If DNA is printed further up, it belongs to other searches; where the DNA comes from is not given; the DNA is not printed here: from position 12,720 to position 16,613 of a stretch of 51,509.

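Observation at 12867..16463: GntP permease reads through, with no stop codon, into a cytochrome-c / PA14 / DUF1592-family periplasmic protein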

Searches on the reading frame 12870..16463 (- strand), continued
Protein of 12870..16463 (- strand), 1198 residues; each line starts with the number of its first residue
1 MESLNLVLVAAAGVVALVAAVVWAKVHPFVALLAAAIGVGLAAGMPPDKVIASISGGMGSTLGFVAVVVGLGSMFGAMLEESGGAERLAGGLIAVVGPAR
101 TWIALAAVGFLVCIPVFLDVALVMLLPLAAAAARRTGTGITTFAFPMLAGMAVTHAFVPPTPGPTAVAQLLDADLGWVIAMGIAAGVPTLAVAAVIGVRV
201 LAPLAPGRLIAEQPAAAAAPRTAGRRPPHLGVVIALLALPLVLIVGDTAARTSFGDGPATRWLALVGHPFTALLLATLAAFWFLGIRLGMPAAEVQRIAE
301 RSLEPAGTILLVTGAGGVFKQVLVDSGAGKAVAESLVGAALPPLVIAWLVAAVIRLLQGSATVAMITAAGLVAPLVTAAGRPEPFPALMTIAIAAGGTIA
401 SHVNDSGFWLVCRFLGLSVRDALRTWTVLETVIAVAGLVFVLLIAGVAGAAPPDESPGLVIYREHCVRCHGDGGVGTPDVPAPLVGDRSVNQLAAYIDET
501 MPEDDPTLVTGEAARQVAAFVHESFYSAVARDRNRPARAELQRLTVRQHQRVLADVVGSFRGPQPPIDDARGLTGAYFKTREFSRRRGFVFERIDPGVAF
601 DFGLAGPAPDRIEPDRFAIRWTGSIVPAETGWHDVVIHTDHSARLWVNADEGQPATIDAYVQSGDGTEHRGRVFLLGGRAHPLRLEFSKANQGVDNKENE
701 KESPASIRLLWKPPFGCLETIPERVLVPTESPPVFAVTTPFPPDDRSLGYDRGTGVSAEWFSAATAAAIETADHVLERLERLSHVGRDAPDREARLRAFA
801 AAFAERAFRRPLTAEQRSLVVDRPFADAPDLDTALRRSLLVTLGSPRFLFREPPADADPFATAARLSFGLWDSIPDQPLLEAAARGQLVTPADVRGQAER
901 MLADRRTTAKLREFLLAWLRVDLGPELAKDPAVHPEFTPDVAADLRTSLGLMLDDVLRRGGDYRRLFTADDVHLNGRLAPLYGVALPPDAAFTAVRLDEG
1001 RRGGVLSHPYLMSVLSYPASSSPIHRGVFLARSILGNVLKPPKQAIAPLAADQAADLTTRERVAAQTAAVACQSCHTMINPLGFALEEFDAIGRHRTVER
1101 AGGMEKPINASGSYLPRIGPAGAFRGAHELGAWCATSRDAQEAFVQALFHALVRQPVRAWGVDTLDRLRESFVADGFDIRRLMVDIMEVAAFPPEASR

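Call 15: find_encoding_contigs(protein=P0031, flank=10000, max_places=4)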
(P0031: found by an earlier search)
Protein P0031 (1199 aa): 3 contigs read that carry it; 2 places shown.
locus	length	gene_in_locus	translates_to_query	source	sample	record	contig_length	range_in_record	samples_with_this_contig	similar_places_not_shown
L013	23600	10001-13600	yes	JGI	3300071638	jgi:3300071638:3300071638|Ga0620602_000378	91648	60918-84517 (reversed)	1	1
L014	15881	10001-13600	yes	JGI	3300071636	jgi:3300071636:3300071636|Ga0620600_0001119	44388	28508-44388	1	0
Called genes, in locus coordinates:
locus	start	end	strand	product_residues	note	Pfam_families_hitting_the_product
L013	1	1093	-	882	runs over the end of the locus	PF00561:Abhydrolase_1, PF12697:Abhydrolase_6, PF00501:AMP-binding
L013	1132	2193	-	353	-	PF00108:Thiolase_N (weak), PF08545:ACP_syn_III (weak), PF08541:ACP_syn_III_C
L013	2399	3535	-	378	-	PF04055:Radical_SAM, PF06969:HemN_C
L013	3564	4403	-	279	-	-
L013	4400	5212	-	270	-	PF02616:SMC_ScpA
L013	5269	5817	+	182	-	PF01230:HIT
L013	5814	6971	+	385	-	PF01966:HD, PF13286:HD_assoc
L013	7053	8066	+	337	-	-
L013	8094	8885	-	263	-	PF00106:adh_short, PF01370:Epimerase (weak), PF08659:KR, PF13561:adh_short_C2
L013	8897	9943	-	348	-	PF08240:ADH_N, PF16912:Glu_dehyd_C (weak), PF00107:ADH_zinc_N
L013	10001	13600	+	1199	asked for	PF02447:GntP_permease, PF03600:CitMHS, PF13442:Cytochrome_CBB3 (faint), PF07691:PA14, PF07637:PSD5 (weak), PF07631:PSD4, PF07627:PSCyt3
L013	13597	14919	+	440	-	PF07586:HXXSHH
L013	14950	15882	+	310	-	-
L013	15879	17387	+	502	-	PF07969:Amidohydro_3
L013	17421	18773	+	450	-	PF02836:Glyco_hydro_2_C (weak)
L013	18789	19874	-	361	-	PF13439:Glyco_transf_4, PF13579:Glyco_trans_4_4, PF00534:Glycos_transf_1, PF13692:Glyco_trans_1_4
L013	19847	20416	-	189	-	PF00156:Pribosyltran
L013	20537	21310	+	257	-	PF00756:Esterase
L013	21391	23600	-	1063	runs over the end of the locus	-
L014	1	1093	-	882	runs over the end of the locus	PF00561:Abhydrolase_1, PF12697:Abhydrolase_6, PF00501:AMP-binding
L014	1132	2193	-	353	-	PF00108:Thiolase_N (weak), PF08545:ACP_syn_III (weak), PF08541:ACP_syn_III_C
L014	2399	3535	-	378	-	PF04055:Radical_SAM, PF06969:HemN_C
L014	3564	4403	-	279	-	-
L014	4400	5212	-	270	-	PF02616:SMC_ScpA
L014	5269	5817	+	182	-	PF01230:HIT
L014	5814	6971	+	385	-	PF01966:HD, PF13286:HD_assoc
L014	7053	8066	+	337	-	-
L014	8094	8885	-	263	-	PF00106:adh_short, PF01370:Epimerase (weak), PF08659:KR, PF13561:adh_short_C2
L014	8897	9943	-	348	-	PF08240:ADH_N, PF16912:Glu_dehyd_C (weak), PF00107:ADH_zinc_N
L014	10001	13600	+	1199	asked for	PF02447:GntP_permease, PF03600:CitMHS, PF13442:Cytochrome_CBB3 (faint), PF07691:PA14, PF07637:PSD5 (weak), PF07631:PSD4, PF07627:PSCyt3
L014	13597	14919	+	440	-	PF07586:HXXSHH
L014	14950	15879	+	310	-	?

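Call 30: find_related_loci(query=window:12870-16463:-, collection=genome_contigs, flank=6000)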
Query window:12870-16463:- (1198 aa) in genome_contigs; peptide patterns used: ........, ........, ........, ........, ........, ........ (x = any residue, [..] = any of these).
228 stretches matched a pattern; 98 encode a relative of the query (tblastn E <= 1e-3); the best 80 are kept; 80 distinct loci.
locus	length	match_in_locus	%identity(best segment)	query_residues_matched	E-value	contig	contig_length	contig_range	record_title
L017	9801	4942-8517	92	1-1192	0e+0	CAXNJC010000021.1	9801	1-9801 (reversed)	MAG: Pirellulales bacterium isolate MiE-14oct19-63 genome assembly, contig: MiE-14oct19-C11428, whole genome shotgun seq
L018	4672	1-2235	88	455-1198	0e+0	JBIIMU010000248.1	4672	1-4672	MAG: Pirellulales bacterium isolate ME2002-08-01_3300044695_group1_bin112 Rohwer_bin1688_scaffold_26004_c1, whole genome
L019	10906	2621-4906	80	433-1194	0e+0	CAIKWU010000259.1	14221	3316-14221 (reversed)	MAG: uncultured Planctomycetaceae bacterium isolate Loclat_bin-01959 genome assembly, contig: bin-01959:259/652, whole g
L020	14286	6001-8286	77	433-1194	0e+0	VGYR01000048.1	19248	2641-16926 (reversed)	MAG: Planctomycetota bacterium isolate K_DeepCast_35m_m2_150 K_DeepCast_35m_m2_150_Ga0194129_10004237, whole genome shot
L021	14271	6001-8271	70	440-1194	0e+0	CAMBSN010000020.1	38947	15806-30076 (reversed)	MAG: Candidatus Kuenenia stuttgartiensis isolate AE-24oct19-66 genome assembly, contig: AE-24oct19-C1131, whole genome s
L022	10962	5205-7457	68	455-1195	0e+0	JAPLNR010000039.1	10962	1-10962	MAG: Planctomycetia bacterium isolate LacPavin_0818_WC50_MAG_66_15 LacPavin_0818_WC50_scaffold_502331, whole genome shot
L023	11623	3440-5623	72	461-1189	0e+0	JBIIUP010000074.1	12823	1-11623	MAG: Pirellulales bacterium isolate ME2004-09-02_3300034061_group2_bin12 Rohwer_bin1689_scaffold_5166_c1, whole genome s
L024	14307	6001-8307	67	431-1195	0e+0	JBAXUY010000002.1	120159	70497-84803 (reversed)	MAG: Planctomycetia bacterium isolate ELA673 MAG673_2, whole genome shotgun sequence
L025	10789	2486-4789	67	431-1195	0e+0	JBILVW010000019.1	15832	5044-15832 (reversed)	MAG: Pirellulales bacterium isolate ME2018-08-20_3300044629_group8_bin88 Rohwer_bin1718_scaffold_2993_c1, whole genome s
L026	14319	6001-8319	66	429-1189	0e+0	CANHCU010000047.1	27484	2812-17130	MAG: Planctomycetaceae bacterium isolate RE-18aug17-209 genome assembly, contig: RE-18aug17-C2129, whole genome shotgun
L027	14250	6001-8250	69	455-1197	0e+0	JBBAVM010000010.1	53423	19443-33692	MAG: Pirellulales bacterium isolate EUL_323 ctg10-EUL_323, whole genome shotgun sequence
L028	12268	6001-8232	67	455-1195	0e+0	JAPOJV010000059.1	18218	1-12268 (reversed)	MAG: bacterium isolate bin72 k141_690384_length_18218_cov_15.6263, whole genome shotgun sequence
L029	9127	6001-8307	68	429-1195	0e+0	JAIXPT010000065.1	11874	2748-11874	MAG: Planctomycetaceae bacterium isolate C1_MAG_00073 C1_MAG_00073_000000000064, whole genome shotgun sequence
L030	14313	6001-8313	64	437-1197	0e+0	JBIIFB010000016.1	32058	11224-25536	MAG: Pirellulales bacterium isolate ME2001-04-10pf_3300042886_group1_bin5 Rohwer_bin1730_scaffold_55_c1, whole genome sh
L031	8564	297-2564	66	441-1195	0e+0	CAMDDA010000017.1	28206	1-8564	MAG: Candidatus Kuenenia stuttgartiensis isolate MiE-22jul19-122 genome assembly, contig: MiE-22jul19-C1368, whole genom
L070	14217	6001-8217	52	455-1198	0e+0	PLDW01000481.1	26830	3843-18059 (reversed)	MAG: Gemmataceae bacterium isolate palsa_1347 73.20111000_P1S.15_contig_2663, whole genome shotgun sequence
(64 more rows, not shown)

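Call 59: predict_structure(alignment_id=A1)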
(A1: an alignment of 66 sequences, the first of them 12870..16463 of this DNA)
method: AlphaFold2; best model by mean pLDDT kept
length: 1198 residues; sequences in the alignment: 66
mean_pLDDT: 68.2   pTM: 0.46
mean pLDDT of the five models: 68.2, 65.5, 65.2, 64.4, 63.5
residues with pLDDT >= 90: 215; 70-90: 439; 50-70: 238; < 50: 306
segments of 3 or more residues with pLDDT < 50: 452-455, 474-509, 527-568, 582-591, 604-610, 651-654, 692-697, 730-766, 849-855, 871-874, 927-929, 1013-1049, 1066-1096, 1099-1124, 1136-1165, 1195-1198
pLDDT, mean of each block of 10 residues (from residue 1): 81 80 75 85 88 75 72 87 92 95 95 81 87 92 96 90 84 89 97 97 87 55 82 92 83 82 81 89 94 90 76 74 79 75 93 84 85 85 94 95 80 89 94 97 91 49 58 43 37 42 45 58 47 38 42 45 42 69 43 54 49 62 82 83 76 54 66 77 78 46 73 84 74 30 28 33 48 59 72 89 81 87 86 76 59 56 66 64 85 86 73 59 50 63 79 75 60 87 86 79 57 43 33 30 38 55 47 33 30 39 41 37 51 47 41 34 47 58 71 52
secondary structure, 60 per line:
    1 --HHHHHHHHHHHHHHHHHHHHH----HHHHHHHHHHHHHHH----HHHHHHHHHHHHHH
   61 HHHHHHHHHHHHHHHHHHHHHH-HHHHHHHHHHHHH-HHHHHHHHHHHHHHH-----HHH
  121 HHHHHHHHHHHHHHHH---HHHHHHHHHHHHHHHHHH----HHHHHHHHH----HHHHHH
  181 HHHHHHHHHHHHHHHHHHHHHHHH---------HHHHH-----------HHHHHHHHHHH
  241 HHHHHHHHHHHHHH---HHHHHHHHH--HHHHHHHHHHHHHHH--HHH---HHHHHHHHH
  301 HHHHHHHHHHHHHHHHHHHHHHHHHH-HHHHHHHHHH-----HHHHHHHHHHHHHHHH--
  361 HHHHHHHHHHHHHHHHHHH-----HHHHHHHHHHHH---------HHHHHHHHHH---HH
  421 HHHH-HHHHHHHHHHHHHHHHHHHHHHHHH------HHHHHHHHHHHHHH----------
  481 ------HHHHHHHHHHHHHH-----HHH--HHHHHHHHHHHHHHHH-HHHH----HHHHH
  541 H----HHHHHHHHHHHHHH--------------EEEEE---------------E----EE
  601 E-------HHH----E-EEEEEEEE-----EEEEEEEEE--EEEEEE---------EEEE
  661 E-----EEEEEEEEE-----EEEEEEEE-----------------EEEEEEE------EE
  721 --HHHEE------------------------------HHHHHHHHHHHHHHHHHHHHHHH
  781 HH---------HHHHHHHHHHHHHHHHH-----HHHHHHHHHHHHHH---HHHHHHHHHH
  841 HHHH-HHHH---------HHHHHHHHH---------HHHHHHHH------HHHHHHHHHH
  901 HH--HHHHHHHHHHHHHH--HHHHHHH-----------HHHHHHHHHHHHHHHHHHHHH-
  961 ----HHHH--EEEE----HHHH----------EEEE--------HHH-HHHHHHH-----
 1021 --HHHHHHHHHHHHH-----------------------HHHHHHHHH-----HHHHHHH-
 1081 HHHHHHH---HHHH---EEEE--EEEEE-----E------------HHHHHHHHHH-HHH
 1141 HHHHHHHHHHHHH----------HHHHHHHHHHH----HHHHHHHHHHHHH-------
elements in order (helices of 4 or more, strands of 3 or more residues): H3-23 H28-42 H47-82 H84-96 H98-112 H118-136 H140-157 H162-170 H175-204 H214-218 H230-254 H258-266 H269-283 H292-326 H328-337 H343-358 H361-379 H385-396 H406-415 H419-424 H426-450 H457-470 H487-500 H511-526 H528-531 H536-541 H546-559 E574-578 E599-601 E618-625 E631-639 E642-647 E657-661 E667-675 E681-688 E706-712 H758-782 H792-808 H814-827 H831-844 H846-849 H859-867 H877-884 H891-902 H905-918 H921-927 H939-959 H965-968 E971-974 H979-982 E993-996 H1009-1015 H1023-1035 H1059-1067 H1073-1079 H1081-1087 H1091-1094 E1098-1101 E1104-1108 H1127-1136 H1138-1153 H1164-1174 H1179-1191
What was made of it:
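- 15114..16463 (-): GntP permease module, residues 1-450. It is complete, including the native C-terminal tail. AF2 pLDDT is 75-97 (call 59).
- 15114..15188 (-): Last GntP helix, residues 426-450 (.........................). It is preceded by the loop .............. and ends in A448-G449-A450|A451. It is the proposed export signal or signal-anchor for the downstream module. AF2 places a helix at 426-450 with pLDDT above 90 (call 59).
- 15096..15113 (-): Junction and linker, A451-S456 (APPDES). The recombination breakpoint lies between P453 (15107-15105) and D454 (15104-15102), give or take about 3 codons. Homology to unfused alleles resumes at D/E-E-P/S-P-G. AF2 pLDDT is below 50 at residues 452-455 (call 59).
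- The AF2 model of the DUF1592 half is poor (call 59), so nothing can be said about contacts between the two halves.
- Tried and rejected: It gave a confident GntP half and a poor DUF1592 half (mean pLDDT 68, pTM 0.46; call 59).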

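Call 63: fold_search(model_id=the predicted structure, library=pdb)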
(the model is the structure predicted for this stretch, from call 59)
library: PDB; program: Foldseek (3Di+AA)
matches with E <= 10: 1099; with E <= 0.001: 35
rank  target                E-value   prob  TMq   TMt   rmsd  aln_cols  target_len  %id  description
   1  9a59_A                1.1e-07  1.00  0.28  0.64   7.3       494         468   13  Integrative model of MLEN-METQ by crosslinking MS and deep learning (released 2024-09-18)
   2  8zkw_A                6.0e-06  1.00  0.28  0.57   7.9       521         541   14  Cryo-EM structure of the Drosophila INDY (apo-asymmetric, pH 6) (released 2025-01-29)
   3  6okz_B                7.0e-06  1.00  0.23  0.50   9.7       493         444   15  Structure of VcINDY bound to Fumarate (released 2020-10-28)
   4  8y5u_A                9.2e-06  1.00  0.27  0.60   7.7       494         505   13  human NaS1 intermediate state 1 (released 2025-01-22)
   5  5uld_A                1.1e-05  1.00  0.24  0.53   8.8       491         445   14  Structure and function of the divalent anion/Na+ symporter from Vibrio cholerae and a humanized variant (released 2017-05-17)
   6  7qha_B                1.4e-05  1.00  0.25  0.57   8.7       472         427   13  Cryo-EM structure of the Tripartite ATP-independent Periplasmic (TRAP) transporter SiaQM from Photobacterium profundum (released 2022-12-21)
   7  6qe7_C                1.5e-05  1.00  0.10  0.38   6.4       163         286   30  anti-sigma factor domain-containing protein (released 2019-06-12)
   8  8y4w_A                1.6e-05  1.00  0.24  0.41   8.9       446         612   14  Sialic acid bound form of Tripartite ATP-independent Periplasmic (TRAP) transporter from Fusobacterium nucleatum. (released 2024-12-11)
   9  8zl1_A                2.1e-05  1.00  0.27  0.55   9.1       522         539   13  Cryo-EM structure of the Drosophila INDY (apo outward-open, pH 6) (released 2025-01-29)
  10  4f35_B                2.3e-05  1.00  0.23  0.53   9.7       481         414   14  Crystal Structure of a bacterial dicarboxylate/sodium symporter (released 2012-10-24)
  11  8uve_B                2.6e-05  1.00  0.28  0.61   7.1       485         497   14  Structure of NaDC3-Succinate complex in Coo-Ci conformation (released 2024-12-25)
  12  6okz_A                2.7e-05  1.00  0.24  0.53   9.8       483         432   16  Structure of VcINDY bound to Fumarate (released 2020-10-28)
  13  8w6g_A                3.7e-05  1.00  0.22  0.44  16.0       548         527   12  NaDC1 with inhibitor ACA (released 2024-04-17)
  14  6qe7_A                4.1e-05  1.00  0.10  0.38   6.4       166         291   30  anti-sigma factor domain-containing protein (released 2019-06-12)
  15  8y5w_A                4.1e-05  1.00  0.24  0.49  11.0       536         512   15  human NaS1 intermediate state 2 (released 2025-01-22)
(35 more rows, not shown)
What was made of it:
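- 15114..16463 (-): Foldseek matches the DASS/TRAP/AbgT elevator fold (call 63).
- On GntP permease family (PF02447 / TIGR00791): Foldseek hits include VcINDY/DASS, TRAP SiaQM, and AbgT YdaH/MtrF, with TM-scores normalised to the target of 0.5-0.64 (calls 59, 63).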
